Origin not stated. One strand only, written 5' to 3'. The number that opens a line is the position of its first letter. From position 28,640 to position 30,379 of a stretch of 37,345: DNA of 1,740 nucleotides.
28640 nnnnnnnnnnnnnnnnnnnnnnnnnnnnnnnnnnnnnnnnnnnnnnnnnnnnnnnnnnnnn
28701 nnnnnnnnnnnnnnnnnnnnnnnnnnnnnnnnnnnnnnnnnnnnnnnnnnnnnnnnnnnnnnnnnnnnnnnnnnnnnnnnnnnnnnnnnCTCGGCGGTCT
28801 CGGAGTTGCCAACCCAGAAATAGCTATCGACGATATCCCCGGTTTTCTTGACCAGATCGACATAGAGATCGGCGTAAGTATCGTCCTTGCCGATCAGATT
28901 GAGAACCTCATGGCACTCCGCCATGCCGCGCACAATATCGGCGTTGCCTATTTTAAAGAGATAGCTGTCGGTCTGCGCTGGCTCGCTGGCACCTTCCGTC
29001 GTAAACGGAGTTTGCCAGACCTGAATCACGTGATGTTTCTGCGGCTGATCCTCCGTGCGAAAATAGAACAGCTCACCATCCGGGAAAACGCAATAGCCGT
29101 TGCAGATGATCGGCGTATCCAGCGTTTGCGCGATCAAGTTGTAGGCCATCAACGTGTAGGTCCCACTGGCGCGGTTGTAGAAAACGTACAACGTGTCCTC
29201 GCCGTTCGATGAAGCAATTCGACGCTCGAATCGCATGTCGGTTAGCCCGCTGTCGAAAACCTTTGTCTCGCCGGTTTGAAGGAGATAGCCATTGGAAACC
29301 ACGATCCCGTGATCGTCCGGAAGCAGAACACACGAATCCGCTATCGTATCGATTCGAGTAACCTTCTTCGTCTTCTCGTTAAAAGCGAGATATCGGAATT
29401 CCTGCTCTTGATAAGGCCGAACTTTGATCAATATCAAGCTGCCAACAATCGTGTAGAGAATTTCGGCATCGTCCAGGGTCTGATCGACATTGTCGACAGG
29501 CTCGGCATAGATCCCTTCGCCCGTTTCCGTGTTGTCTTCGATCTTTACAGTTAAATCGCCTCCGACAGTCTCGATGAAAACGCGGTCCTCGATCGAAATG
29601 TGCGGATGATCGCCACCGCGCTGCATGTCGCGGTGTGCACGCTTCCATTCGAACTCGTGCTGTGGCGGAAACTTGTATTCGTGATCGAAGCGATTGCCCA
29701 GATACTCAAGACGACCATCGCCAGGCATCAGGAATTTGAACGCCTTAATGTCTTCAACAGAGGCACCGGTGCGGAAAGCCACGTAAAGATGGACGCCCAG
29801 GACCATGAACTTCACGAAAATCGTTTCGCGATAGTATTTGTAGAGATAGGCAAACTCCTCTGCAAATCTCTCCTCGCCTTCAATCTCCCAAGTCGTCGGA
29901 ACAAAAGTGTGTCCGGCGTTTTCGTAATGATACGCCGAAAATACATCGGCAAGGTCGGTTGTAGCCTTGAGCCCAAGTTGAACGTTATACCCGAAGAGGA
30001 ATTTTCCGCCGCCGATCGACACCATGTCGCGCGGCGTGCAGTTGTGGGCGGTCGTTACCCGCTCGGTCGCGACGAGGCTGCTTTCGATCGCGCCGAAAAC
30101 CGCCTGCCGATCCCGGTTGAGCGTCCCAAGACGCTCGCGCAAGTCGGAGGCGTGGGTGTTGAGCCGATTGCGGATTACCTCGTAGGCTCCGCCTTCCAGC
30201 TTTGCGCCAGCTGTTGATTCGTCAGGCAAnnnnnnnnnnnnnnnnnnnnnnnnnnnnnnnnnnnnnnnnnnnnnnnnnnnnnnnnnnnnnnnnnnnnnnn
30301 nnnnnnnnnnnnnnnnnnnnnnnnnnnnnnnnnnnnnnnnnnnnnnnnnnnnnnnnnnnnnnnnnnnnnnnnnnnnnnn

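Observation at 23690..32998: Candidate novel four-gene flotillin-associated system: NfeD/YqiJ-like, flotillin, 1692-aa AAA+ giant, SelO AMPylase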

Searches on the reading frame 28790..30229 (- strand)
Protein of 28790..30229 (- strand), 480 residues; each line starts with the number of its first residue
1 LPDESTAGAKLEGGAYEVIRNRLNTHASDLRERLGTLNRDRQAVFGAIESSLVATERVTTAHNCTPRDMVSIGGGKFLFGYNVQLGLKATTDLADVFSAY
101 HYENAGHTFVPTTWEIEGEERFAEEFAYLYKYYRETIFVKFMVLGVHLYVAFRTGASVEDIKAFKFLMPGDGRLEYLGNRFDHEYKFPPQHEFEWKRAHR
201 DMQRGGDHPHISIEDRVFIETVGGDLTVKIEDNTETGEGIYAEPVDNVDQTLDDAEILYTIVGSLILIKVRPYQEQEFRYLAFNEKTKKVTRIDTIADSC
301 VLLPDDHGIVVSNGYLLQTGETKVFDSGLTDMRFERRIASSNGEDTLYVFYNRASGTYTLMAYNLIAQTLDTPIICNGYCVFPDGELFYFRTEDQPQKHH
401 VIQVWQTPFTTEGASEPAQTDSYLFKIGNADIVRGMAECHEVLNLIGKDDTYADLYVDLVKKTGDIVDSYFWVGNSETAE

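Call 66: predict_structure(alignment_id=A5)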
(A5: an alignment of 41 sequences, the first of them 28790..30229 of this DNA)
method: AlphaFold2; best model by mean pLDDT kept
length: 480 residues; sequences in the alignment: 41
mean_pLDDT: 80.9   pTM: 0.82
mean pLDDT of the five models: 80.9, 79.1, 79.0, 77.1, 61.9
residues with pLDDT >= 90: 143; 70-90: 243; 50-70: 62; < 50: 32
segments of 3 or more residues with pLDDT < 50: 1-12, 201-207, 222-234
pLDDT, mean of each block of 10 residues (from residue 1): 38 68 90 92 79 89 89 93 72 90 91 91 91 86 92 86 92 90 78 83 47 64 45 50 63 77 88 82 79 88 90 86 82 90 86 90 88 90 88 79 87 65 86 89 79 73 90 86
secondary structure, 60 per line:
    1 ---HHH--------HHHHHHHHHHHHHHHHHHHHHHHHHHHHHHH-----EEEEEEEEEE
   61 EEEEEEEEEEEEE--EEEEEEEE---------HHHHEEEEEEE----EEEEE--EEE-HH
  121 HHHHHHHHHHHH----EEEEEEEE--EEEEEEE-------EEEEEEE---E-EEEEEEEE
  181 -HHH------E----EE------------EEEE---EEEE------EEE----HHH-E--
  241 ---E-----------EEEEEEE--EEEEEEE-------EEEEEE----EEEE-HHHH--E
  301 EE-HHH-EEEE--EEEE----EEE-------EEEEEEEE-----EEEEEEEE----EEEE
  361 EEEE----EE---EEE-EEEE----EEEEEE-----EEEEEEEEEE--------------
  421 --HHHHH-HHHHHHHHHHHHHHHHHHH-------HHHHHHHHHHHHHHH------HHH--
elements in order: H15-45 E51-73 E76-83 H93-96 E97-103 E108-112 E115-117 H119-132 E137-144 E147-153 E161-167 E173-180 E210-213 E217-220 E227-229 E256-262 E265-271 E279-284 E289-292 H294-297 E300-302 E308-311 E314-317 E322-324 E332-339 E345-352 E357-364 E374-376 E378-381 E386-391 E397-406 H423-427 H429-447 H455-469
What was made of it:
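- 28817..30145 (-): DUF3686 N-terminal domain of the giant ATPase (aa 29-471): a divergent beta-propeller preceded by a long helix. AF2 on aa 1-480 gives pLDDT 80.9 and pTM 0.82 (call 66).
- On DUF3686 giant AAA+ ATPase (NCBI 'DNA repair ATPase'): AF2 gives pTM 0.82 (call 66).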

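Call 82: search_protein_representatives(protein=window:28790-30229:-)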
Query: 480 residues. Proteins with E-value up to 0.001 (for the whole library): 730; up to 1e-10: 528; up to 1e-30: 250. The best 150 are listed.
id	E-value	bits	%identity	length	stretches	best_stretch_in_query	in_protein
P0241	1.3e-221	752.8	69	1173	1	2-478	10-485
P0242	3.6e-189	645.8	57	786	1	7-478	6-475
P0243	2.5e-185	633.2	58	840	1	9-478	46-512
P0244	2.5e-183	626.6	58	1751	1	6-477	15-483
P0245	8.4e-174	595.1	57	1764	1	7-478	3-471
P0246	7.1e-172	588.8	58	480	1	10-455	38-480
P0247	7.8e-172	588.7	52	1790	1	8-477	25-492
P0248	2.1e-158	544.4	49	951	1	9-477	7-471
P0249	3.9e-155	533.6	51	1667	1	11-478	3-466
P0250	1.1e-153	528.8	50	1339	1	11-478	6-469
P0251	1.1e-153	528.8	50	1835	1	4-477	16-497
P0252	2.8e-153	527.5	51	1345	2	168-479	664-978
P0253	1.1e-151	522.2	50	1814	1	8-477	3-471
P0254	5.6e-147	506.7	52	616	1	10-479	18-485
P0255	3.1e-144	497.6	48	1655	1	7-477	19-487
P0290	2.3e-115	402.5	44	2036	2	119-476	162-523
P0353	6.0e-76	272.5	32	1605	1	11-477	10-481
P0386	7.8e-62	225.9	30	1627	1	12-473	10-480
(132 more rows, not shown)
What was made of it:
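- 28817..30145 (-): The domain family is small: 730 representatives at 50% clustering among 1.84 billion, with full-length members of 1600-2036 aa (call 82).
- On DUF3686 giant AAA+ ATPase (NCBI 'DNA repair ATPase'): Full-length relatives are 1600-2036 aa (call 82).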

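Call 83: find_encoding_contigs(protein=P0386, flank=7000, max_places=2)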
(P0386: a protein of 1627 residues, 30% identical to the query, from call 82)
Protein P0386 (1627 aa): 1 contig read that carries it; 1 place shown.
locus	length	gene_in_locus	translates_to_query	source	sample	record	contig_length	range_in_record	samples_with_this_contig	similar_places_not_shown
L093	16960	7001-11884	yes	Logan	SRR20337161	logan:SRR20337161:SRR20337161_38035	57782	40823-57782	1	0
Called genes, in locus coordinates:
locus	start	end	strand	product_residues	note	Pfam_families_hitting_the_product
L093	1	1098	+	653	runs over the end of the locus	PF06480:FtsH_ext, PF00004:AAA, PF17862:AAA_lid_3, PF01434:Peptidase_M41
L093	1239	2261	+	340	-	-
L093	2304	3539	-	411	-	PF01743:PolyA_pol, PF12627:PolyA_pol_RNAbd (weak)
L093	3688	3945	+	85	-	-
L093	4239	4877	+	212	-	-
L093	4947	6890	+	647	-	-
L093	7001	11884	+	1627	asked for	PF12458:DUF3686, PF25472:DUF7902, PF13401:AAA_22 (faint), PF00004:AAA (weak)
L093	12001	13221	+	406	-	PF05816:TelA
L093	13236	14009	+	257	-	-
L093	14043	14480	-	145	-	-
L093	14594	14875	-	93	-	-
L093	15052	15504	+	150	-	-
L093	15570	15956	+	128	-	-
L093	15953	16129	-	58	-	-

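Call 84: find_encoding_contigs(protein=P0353, flank=7000, max_places=2)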
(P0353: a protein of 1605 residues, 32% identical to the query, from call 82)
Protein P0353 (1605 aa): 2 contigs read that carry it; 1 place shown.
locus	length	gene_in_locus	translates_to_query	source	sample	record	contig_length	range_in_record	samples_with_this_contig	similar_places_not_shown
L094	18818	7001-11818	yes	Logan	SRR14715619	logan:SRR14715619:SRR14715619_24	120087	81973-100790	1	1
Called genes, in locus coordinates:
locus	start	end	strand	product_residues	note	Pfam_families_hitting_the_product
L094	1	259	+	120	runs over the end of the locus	-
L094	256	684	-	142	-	PF00313:CSD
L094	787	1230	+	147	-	-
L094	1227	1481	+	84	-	-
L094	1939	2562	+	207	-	-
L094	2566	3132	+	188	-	-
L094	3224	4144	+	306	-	-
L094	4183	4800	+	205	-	-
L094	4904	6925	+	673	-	PF01145:Band_7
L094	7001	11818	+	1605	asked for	PF12458:DUF3686, PF00004:AAA (faint), PF07728:AAA_5 (faint), PF25472:DUF7902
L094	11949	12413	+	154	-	-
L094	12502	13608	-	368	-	PF05816:TelA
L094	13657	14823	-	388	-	PF06689:zf-C4_ClpX (weak), PF00493:MCM (weak), PF01078:Mg_chelatase (faint), PF00004:AAA, PF07724:AAA_2, PF07728:AAA_5, PF10431:ClpB_D2-small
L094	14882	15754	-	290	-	PF02086:MethyltransfD12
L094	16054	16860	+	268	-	-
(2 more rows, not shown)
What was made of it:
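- TelA lies next to the two distant triads (calls 83, 84).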
